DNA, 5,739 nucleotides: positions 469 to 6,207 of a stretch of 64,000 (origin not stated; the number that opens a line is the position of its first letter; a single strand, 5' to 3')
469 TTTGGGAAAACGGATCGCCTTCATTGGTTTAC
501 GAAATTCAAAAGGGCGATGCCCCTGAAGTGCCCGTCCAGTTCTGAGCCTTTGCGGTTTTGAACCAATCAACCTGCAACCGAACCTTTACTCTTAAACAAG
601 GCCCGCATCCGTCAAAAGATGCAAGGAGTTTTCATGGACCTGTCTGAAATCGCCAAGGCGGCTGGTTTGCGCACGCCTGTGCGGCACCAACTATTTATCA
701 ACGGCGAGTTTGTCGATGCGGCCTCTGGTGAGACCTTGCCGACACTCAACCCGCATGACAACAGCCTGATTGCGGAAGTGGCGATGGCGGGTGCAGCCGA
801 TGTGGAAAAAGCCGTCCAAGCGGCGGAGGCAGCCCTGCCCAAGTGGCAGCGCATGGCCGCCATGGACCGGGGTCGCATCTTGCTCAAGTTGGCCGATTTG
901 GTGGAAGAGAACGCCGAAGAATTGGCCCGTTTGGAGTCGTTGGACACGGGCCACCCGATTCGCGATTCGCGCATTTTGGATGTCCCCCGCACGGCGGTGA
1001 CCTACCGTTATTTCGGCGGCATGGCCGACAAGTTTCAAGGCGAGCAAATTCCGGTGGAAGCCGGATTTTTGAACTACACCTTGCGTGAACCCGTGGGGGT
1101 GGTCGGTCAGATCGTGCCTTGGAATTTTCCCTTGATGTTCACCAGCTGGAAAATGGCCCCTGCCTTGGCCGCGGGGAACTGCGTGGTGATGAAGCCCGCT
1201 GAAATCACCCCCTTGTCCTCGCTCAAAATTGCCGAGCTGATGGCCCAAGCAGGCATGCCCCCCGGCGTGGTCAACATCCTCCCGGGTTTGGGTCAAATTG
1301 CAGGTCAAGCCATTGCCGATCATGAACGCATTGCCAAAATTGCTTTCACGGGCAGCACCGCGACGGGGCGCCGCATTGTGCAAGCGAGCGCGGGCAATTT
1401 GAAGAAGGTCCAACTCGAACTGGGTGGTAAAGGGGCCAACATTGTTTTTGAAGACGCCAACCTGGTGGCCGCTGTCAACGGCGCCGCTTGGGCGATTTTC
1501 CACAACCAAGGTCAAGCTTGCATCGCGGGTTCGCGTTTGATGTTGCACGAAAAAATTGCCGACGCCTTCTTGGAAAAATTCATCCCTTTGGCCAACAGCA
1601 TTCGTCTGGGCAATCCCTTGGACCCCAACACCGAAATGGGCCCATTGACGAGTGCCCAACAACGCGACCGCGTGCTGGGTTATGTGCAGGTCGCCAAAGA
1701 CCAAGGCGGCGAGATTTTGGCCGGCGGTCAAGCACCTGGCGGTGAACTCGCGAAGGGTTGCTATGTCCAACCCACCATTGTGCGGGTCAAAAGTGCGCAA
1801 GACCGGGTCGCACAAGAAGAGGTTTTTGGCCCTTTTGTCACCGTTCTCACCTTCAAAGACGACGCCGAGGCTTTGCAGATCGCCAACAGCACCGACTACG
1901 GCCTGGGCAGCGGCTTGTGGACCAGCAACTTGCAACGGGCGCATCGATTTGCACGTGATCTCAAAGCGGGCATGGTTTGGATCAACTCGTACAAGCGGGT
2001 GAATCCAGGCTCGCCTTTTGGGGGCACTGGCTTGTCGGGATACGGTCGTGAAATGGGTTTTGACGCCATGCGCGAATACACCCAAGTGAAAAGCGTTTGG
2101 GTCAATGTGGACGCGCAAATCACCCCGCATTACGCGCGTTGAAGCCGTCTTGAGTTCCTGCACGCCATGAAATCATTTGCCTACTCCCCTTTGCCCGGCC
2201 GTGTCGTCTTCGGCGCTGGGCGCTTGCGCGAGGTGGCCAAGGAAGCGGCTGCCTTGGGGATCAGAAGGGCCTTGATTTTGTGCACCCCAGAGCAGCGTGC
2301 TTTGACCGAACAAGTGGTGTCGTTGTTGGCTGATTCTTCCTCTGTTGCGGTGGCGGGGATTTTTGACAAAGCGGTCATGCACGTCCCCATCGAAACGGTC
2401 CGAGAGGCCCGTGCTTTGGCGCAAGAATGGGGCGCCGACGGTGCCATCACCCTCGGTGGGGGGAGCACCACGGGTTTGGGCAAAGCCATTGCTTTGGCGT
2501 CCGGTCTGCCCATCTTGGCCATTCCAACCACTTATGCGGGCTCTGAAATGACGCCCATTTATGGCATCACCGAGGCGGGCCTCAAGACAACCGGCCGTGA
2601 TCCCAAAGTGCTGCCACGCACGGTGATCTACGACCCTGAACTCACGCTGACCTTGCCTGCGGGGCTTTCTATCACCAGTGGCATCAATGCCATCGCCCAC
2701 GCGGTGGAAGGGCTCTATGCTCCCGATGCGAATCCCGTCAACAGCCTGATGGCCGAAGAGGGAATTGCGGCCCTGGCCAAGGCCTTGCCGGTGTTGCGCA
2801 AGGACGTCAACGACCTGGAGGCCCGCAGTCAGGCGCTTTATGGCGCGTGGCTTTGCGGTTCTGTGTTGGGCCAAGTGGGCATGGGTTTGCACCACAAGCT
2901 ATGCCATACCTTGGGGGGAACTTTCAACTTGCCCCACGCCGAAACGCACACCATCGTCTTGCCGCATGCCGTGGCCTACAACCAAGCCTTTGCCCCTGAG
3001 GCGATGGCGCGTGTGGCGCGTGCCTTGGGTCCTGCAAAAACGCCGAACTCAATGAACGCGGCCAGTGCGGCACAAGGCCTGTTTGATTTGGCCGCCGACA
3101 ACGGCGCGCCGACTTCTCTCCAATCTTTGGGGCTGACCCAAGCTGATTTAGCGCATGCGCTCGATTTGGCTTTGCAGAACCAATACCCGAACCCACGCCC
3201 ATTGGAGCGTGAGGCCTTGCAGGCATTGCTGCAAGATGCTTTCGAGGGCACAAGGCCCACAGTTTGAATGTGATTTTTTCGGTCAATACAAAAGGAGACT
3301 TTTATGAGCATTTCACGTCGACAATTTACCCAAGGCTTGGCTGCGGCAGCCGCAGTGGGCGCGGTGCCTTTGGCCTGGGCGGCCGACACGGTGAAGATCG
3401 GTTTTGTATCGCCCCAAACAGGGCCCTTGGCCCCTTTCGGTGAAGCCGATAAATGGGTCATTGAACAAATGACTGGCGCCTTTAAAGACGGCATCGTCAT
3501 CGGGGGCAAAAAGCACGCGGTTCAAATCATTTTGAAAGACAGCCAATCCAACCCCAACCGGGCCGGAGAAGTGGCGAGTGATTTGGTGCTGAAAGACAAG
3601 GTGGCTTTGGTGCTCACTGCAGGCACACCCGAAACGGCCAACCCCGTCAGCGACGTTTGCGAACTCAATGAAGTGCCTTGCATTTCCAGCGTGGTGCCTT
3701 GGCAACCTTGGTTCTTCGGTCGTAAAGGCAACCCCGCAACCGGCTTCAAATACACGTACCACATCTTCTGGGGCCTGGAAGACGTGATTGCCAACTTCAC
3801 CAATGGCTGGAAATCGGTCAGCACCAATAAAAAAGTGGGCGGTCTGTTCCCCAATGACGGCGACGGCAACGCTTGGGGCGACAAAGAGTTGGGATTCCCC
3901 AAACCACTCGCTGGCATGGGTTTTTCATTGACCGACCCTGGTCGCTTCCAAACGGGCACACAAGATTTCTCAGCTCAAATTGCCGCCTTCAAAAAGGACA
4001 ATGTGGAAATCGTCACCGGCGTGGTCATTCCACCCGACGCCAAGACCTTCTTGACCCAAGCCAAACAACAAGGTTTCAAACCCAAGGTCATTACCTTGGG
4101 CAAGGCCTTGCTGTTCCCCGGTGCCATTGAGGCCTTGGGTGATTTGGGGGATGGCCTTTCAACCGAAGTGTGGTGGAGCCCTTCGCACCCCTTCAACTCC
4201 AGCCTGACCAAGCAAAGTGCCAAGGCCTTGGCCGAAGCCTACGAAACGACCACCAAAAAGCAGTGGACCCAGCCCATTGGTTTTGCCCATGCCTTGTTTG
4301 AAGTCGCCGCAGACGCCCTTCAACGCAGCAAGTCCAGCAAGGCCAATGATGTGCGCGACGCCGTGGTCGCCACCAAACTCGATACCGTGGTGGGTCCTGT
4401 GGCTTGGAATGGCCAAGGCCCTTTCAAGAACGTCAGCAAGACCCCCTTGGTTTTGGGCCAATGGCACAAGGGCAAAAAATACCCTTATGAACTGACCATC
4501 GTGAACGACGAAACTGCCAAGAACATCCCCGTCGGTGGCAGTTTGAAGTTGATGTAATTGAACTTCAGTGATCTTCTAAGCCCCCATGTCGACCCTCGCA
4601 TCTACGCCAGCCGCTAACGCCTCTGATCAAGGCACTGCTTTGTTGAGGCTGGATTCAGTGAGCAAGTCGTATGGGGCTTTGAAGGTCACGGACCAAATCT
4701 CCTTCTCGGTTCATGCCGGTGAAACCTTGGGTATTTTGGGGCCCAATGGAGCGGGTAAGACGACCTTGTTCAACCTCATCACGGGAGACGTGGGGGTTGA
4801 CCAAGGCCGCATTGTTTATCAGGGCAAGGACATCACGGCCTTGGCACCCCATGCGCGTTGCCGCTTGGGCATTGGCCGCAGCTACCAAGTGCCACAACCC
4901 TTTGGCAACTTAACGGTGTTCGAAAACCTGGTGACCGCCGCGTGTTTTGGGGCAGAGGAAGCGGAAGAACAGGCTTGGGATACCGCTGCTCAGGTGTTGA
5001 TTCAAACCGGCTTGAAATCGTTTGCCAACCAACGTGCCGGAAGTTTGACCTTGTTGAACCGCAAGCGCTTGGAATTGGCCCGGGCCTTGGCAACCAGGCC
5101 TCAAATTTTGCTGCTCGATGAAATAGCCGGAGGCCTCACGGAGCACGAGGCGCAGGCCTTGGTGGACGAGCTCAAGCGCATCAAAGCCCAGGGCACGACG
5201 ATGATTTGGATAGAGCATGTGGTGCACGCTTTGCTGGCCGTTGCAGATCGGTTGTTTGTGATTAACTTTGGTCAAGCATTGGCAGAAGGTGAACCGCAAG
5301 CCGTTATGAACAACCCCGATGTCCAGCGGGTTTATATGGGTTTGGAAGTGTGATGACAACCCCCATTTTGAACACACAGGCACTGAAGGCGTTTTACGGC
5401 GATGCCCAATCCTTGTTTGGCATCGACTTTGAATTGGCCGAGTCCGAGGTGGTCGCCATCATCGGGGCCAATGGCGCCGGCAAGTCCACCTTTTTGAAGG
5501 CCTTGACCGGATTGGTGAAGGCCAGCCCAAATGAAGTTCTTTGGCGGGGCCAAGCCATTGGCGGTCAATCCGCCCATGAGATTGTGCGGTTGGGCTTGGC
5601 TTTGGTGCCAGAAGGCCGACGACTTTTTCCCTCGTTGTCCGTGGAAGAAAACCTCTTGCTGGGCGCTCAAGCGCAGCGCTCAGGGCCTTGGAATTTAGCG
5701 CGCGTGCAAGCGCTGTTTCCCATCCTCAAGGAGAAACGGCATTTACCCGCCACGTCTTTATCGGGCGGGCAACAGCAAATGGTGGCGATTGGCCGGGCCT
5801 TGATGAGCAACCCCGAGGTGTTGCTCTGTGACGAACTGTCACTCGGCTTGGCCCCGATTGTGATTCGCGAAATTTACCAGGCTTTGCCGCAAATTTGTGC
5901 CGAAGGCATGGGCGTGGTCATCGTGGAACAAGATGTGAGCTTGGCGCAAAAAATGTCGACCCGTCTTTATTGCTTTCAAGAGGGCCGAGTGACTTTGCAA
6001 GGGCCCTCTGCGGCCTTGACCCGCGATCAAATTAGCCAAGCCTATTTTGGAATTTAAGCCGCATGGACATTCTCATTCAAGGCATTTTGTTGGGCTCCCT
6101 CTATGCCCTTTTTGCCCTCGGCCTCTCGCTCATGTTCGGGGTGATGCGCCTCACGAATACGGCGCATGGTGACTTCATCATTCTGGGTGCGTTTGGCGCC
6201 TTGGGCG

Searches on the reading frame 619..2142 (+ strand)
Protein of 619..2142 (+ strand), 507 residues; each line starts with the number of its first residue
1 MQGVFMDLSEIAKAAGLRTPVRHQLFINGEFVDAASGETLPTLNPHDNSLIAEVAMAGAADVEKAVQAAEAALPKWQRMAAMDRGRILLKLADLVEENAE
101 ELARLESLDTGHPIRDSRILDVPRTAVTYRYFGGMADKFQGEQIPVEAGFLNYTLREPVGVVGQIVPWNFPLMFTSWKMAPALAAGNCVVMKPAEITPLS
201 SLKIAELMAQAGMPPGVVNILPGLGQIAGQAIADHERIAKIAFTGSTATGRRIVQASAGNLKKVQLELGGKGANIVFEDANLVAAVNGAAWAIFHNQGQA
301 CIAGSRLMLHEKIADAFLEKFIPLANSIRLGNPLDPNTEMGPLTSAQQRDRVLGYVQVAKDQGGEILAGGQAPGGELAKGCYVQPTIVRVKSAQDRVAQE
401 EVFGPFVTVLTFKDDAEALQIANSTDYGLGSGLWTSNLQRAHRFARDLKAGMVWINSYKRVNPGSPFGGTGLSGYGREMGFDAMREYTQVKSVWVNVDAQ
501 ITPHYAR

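Call 50: search_protein_families(library=pfam, proteins=[window:619-2142:+], max_evalue=0.00001)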
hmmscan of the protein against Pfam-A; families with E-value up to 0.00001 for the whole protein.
window:619-2142:+ (507 aa): 1 family
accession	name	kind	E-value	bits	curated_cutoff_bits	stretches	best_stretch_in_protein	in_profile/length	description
PF00171.27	Aldedh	-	1.9e-179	597.5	23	1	31-493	1-461/461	Aldehyde dehydrogenase family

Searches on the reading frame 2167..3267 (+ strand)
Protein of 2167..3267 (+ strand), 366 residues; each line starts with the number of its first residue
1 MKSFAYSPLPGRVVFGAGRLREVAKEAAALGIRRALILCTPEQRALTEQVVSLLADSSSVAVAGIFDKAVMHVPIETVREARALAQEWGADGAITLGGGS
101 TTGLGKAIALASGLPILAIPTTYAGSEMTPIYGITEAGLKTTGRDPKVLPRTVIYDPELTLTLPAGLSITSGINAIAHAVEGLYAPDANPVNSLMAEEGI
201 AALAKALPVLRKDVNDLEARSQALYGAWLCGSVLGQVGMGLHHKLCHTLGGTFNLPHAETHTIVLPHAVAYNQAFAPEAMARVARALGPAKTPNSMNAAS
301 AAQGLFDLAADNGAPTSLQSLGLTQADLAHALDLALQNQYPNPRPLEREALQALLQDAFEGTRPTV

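Call 50: search_protein_families(library=pfam, proteins=[window:2167-3267:+], max_evalue=0.00001)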
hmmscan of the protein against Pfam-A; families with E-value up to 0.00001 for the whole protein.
window:2167-3267:+ (366 aa): 3 families
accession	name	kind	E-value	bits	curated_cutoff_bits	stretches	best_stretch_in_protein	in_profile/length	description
PF25137.1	ADH_Fe_C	-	7.1e-47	160.1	27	1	169-359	2-194/194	Fe-containing alcohol dehydrogenase family, C-terminal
PF00465.25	Fe-ADH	-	7.7e-31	107.4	31.3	1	10-157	1-168/168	Iron-containing alcohol dehydrogenase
PF13685.12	Fe-ADH_2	-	1.1e-07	32.4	28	1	15-158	2-143/149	Iron-containing alcohol dehydrogenase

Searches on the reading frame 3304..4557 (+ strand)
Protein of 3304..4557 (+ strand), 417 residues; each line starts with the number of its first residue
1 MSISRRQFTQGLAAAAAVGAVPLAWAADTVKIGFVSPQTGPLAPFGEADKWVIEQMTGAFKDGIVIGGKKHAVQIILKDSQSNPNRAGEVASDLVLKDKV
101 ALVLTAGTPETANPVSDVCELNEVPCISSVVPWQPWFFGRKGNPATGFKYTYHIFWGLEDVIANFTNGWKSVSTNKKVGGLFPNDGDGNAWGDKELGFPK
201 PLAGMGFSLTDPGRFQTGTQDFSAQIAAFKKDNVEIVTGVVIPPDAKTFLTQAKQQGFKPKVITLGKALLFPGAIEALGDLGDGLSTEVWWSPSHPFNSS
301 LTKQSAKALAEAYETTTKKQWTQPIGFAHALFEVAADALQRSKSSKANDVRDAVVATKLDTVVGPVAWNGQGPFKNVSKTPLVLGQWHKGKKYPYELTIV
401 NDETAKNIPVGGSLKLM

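Call 50: search_protein_families(library=pfam, proteins=[window:3304-4557:+], max_evalue=0.00001)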
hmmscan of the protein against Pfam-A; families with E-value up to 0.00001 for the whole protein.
window:3304-4557:+ (417 aa): 3 families
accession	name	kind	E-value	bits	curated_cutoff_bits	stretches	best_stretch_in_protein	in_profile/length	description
PF13458.12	Peripla_BP_6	-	3.8e-38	132.5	31.7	1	29-389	1-340/343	Periplasmic binding protein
PF13433.12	Peripla_BP_5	-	3.4e-09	36.7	27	0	217-370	172-322/363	Periplasmic binding protein domain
PF01094.35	ANF_receptor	-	2.6e-07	30.5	25.4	0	70-128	22-79/353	Receptor family ligand binding region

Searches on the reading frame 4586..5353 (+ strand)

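Call 50: search_protein_families(library=pfam, proteins=[window:4586-5353:+], max_evalue=0.00001)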
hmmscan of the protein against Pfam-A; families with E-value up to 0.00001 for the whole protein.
window:4586-5353:+ (255 aa): 2 families
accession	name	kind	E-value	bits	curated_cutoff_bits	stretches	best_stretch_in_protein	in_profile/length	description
PF00005.33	ABC_tran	-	2.4e-29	103.1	25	1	36-179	2-134/137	ABC transporter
PF12399.14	BCA_ABC_TP_C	-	1.5e-06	28.1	25.5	1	232-252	3-23/27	Branched-chain amino acid ATP-binding cassette transporter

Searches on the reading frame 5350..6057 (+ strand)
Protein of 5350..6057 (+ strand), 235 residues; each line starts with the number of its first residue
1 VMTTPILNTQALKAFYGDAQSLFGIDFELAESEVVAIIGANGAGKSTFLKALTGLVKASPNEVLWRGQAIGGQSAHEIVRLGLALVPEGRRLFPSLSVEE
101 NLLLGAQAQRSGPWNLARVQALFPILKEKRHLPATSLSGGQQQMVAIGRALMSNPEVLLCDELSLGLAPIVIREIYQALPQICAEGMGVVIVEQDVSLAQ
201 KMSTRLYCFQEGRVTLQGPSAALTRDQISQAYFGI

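Call 50: search_protein_families(library=pfam, proteins=[window:5350-6057:+], max_evalue=0.00001)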
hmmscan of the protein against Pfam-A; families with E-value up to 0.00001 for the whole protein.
window:5350-6057:+ (235 aa): 2 families
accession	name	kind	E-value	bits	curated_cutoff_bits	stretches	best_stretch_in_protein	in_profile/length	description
PF00005.33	ABC_tran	-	5.1e-29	102.1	25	1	24-162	3-134/137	ABC transporter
PF13304.12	AAA_21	-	3.3e-10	41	27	0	35-55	2-22/304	AAA domain, putative AbiEii toxin, Type IV TA system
